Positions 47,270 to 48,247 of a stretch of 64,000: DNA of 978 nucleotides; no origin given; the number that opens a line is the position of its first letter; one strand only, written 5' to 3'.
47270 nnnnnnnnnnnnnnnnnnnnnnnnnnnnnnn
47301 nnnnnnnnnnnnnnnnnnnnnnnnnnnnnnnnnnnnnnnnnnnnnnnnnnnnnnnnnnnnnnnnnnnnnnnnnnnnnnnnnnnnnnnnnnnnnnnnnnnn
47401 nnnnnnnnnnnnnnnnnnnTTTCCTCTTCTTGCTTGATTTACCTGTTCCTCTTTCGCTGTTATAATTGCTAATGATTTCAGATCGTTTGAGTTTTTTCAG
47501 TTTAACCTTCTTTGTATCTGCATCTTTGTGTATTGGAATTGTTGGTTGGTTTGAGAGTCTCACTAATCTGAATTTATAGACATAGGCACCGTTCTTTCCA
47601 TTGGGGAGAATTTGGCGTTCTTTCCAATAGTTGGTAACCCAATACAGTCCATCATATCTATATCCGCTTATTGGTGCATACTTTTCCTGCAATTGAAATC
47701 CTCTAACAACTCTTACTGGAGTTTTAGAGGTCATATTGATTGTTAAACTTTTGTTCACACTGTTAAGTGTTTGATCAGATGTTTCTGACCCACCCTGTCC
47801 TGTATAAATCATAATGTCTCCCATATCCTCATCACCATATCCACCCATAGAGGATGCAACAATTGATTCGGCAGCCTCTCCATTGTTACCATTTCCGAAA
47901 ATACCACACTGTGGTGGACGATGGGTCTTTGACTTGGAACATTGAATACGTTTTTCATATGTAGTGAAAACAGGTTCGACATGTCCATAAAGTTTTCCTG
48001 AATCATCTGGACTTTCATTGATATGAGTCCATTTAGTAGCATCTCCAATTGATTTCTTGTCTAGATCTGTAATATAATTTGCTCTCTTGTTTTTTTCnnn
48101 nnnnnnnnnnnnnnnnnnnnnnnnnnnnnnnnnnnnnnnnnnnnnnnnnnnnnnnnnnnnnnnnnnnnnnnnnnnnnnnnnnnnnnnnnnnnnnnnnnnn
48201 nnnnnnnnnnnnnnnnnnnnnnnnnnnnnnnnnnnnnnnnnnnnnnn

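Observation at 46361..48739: SRA/YDG-domain protein, implying a 5-methylcytosine (or modified-base) reading function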

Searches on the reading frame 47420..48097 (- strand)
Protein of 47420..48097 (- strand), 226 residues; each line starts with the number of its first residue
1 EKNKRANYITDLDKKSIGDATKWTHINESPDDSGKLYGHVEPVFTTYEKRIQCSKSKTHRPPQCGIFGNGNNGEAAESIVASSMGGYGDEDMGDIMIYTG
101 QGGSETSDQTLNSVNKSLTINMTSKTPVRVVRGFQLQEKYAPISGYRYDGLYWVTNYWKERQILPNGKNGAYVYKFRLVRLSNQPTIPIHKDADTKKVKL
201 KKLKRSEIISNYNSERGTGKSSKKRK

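Call 46: predict_structure(alignment_id=A4)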
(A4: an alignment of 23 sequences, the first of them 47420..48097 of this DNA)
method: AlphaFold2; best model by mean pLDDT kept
length: 226 residues; sequences in the alignment: 23
mean_pLDDT: 86.1   pTM: 0.79
mean pLDDT of the five models: 86.1, 84.4, 82.3, 82.1, 81.7
residues with pLDDT >= 90: 141; 70-90: 48; 50-70: 34; < 50: 3
segments of 3 or more residues with pLDDT < 50: 194-196
pLDDT, mean of each block of 10 residues (from residue 1): 90 96 69 80 95 92 86 94 78 95 91 96 97 90 94 97 92 97 94 52 72 65 62
secondary structure, 60 per line:
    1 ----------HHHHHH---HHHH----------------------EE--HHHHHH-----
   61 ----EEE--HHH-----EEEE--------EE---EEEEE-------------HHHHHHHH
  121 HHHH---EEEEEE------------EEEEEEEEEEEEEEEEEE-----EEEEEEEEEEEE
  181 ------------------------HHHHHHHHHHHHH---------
elements in order: H11-16 H20-23 H50-55 E65-67 E78-81 E95-99 H113-124 E128-133 E146-163 E169-180 H205-217

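Call 50: fold_search(model_id=the predicted structure, library=pdb)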
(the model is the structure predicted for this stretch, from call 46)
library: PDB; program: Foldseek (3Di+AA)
matches with E <= 10: 477; with E <= 0.001: 59
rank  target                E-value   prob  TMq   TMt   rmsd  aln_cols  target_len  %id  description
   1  2zkg_A                2.7e-13  1.00  0.57  0.67  10.1       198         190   30  Crystal structure of unliganded SRA domain of mouse Np95 (released 2008-09-09)
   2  6vcs_A                3.6e-13  1.00  0.57  0.69   9.9       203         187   31  SRA domain of UHRF1 in complex with DNA (released 2020-03-04)
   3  6vcs_B                3.9e-13  1.00  0.57  0.67   9.9       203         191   30  SRA domain of UHRF1 in complex with DNA (released 2020-03-04)
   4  4pw5_A                5.2e-13  1.00  0.58  0.69   9.6       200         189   32  structure of UHRF2-SRA in complex with a 5hmC-containing DNA, complex I (released 2014-05-07)
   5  6vcs_E                5.9e-13  1.00  0.57  0.69   2.5       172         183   35  SRA domain of UHRF1 in complex with DNA (released 2020-03-04)
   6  2zkg_C                7.1e-13  1.00  0.56  0.69   2.6       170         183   36  Crystal structure of unliganded SRA domain of mouse Np95 (released 2008-09-09)
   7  4pw5_B                7.1e-13  1.00  0.58  0.69   9.7       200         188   30  structure of UHRF2-SRA in complex with a 5hmC-containing DNA, complex I (released 2014-05-07)
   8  2zkd_B                8.0e-13  1.00  0.60  0.65   9.8       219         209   29  Crystal structure of the SRA domain of mouse Np95 in complex with hemi-methylated CpG DNA (released 2008-09-09)
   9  3oln_B                1.1e-12  1.00  0.57  0.69  10.0       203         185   32  Crystal structure of the SRA domain of E3 ubiquitin-protein ligase UHRF2 (released 2010-10-13)
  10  2zkd_A                1.1e-12  1.00  0.57  0.62  10.8       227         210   29  Crystal structure of the SRA domain of mouse Np95 in complex with hemi-methylated CpG DNA (released 2008-09-09)
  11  3dwh                  1.3e-12  1.00  0.55  0.64   4.8       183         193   35  Structural and Functional Analysis of SRA domain (released 2008-10-21)
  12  3clz_D                1.3e-12  1.00  0.59  0.64   8.1       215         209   30  The set and ring associated (SRA) domain of UHRF1 bound to methylated DNA (released 2008-04-29)
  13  4pw7_F                1.4e-12  1.00  0.57  0.67   9.7       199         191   31  structure of UHRF2-SRA in complex with a 5mC-containing DNA (released 2014-05-07)
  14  3oln_A                1.5e-12  1.00  0.57  0.70   9.5       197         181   32  Crystal structure of the SRA domain of E3 ubiquitin-protein ligase UHRF2 (released 2010-10-13)
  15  4pw5_E                1.6e-12  1.00  0.58  0.69   9.7       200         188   32  structure of UHRF2-SRA in complex with a 5hmC-containing DNA, complex I (released 2014-05-07)
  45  3q0f_A                1.6e-11  1.00  0.56  0.85   2.4       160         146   39  Crystal structure of SUVH5 SRA- methylated CHH DNA complex (released 2011-02-02)
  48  3q0f_X                1.9e-11  1.00  0.56  0.86   2.4       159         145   38  Crystal structure of SUVH5 SRA- methylated CHH DNA complex (released 2011-02-02)
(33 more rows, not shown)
